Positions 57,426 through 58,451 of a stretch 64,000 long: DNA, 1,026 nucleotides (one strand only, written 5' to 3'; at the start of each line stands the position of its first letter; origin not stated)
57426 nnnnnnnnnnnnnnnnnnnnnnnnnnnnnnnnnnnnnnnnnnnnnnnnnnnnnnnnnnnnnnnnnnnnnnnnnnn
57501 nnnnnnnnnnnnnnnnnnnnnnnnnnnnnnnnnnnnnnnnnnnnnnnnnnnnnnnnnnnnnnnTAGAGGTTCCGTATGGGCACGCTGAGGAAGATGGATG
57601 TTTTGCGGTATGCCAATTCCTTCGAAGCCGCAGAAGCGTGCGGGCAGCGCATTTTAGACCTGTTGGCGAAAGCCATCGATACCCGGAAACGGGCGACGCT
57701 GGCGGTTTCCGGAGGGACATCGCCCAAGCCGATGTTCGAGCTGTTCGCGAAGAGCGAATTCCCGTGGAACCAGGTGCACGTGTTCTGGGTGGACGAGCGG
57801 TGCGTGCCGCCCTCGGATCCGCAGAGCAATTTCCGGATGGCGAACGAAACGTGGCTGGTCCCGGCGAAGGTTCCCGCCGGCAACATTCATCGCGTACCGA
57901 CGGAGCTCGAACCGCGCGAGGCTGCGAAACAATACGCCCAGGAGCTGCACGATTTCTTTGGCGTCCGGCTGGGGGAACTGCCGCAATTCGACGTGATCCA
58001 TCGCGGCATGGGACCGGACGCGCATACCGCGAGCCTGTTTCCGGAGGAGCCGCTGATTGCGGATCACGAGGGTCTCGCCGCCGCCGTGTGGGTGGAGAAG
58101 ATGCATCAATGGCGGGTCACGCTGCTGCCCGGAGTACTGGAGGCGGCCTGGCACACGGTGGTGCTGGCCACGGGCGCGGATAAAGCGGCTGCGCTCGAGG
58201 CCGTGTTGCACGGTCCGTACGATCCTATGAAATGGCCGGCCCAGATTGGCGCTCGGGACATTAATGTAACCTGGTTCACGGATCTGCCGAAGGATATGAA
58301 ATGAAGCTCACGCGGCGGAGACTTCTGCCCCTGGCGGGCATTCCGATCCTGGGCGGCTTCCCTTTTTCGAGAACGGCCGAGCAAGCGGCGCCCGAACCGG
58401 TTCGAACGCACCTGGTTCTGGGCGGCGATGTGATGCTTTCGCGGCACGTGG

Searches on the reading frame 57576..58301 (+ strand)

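Call 32: search_protein_families(library=ncbifam, proteins=[window:57576-58301:+], max_evalue=0.001)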
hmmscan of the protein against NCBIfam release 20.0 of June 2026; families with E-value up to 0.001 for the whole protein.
window:57576-58301:+ (242 aa): 4 families
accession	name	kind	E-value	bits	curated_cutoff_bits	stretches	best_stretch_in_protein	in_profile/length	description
TIGR01198.1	pgl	equivalog_domain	3.5e-57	193.6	124.45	1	12-238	2-229/234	6-phosphogluconolactonase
NF009022.0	PRK12358.1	equivalog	2.8e-08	33.6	247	1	28-215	18-210/239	glucosamine-6-phosphate deaminase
NF001684.0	PRK00443.1-4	subfamily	2.4e-06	27.2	326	0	190-224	189-222/260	glucosamine-6-phosphate deaminase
NF002557.0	PRK02122.1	subfamily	0.00015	20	384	1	6-131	28-161/653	glucosamine-6-phosphate deaminase-like protein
